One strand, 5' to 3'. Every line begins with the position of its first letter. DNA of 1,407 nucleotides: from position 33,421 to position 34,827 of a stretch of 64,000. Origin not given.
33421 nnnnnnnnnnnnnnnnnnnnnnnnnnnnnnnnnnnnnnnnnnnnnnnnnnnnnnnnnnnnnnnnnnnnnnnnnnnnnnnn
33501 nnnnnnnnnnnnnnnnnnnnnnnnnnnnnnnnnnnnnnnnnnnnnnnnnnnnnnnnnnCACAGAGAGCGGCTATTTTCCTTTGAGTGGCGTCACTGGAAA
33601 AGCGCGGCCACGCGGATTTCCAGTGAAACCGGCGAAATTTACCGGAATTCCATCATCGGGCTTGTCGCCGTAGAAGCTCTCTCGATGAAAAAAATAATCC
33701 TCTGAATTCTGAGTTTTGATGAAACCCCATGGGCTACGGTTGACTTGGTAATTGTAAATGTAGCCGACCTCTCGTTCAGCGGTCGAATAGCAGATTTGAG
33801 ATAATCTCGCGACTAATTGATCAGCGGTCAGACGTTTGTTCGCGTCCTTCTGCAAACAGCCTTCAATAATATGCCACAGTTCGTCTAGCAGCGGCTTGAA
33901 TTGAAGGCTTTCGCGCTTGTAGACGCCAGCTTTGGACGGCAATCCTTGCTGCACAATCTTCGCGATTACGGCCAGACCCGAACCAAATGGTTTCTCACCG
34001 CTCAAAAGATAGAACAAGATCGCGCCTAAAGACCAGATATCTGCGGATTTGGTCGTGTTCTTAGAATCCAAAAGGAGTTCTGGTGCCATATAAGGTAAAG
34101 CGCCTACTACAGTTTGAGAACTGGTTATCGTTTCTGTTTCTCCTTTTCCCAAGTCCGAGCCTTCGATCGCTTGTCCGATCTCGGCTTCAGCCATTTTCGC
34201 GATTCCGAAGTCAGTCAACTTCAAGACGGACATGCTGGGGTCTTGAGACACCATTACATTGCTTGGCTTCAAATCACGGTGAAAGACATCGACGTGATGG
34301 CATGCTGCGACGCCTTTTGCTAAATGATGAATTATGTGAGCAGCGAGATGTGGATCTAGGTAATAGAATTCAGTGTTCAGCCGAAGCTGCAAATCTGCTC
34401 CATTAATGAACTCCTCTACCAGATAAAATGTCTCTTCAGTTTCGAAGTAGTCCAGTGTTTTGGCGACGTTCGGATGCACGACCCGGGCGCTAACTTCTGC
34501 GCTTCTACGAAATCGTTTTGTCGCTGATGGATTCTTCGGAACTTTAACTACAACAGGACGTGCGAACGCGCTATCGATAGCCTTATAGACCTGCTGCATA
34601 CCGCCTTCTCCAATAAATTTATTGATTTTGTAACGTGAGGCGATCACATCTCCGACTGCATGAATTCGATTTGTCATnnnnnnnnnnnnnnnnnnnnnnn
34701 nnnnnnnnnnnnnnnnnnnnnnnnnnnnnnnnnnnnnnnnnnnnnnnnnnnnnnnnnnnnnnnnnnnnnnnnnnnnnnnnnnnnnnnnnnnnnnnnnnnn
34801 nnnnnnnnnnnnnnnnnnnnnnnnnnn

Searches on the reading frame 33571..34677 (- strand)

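Call 94: search_protein_families(library=pfam, proteins=[window:33571-34677:-], max_evalue=0.0001)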
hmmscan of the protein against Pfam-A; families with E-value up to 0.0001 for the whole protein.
window:33571-34677:- (368 aa): 3 families
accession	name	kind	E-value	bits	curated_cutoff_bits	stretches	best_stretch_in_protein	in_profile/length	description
PF00069.31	Pkinase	-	3.9e-51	174.4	31.7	1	16-290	1-259/263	Protein kinase domain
PF07714.23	PK_Tyr_Ser-Thr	-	2.2e-27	96.5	23.1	1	17-292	2-258/258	Protein tyrosine and serine/threonine kinase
PF03109.22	ABC1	-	3e-05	23.7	22.9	1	53-165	117-219/244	ABC1 atypical kinase-like domain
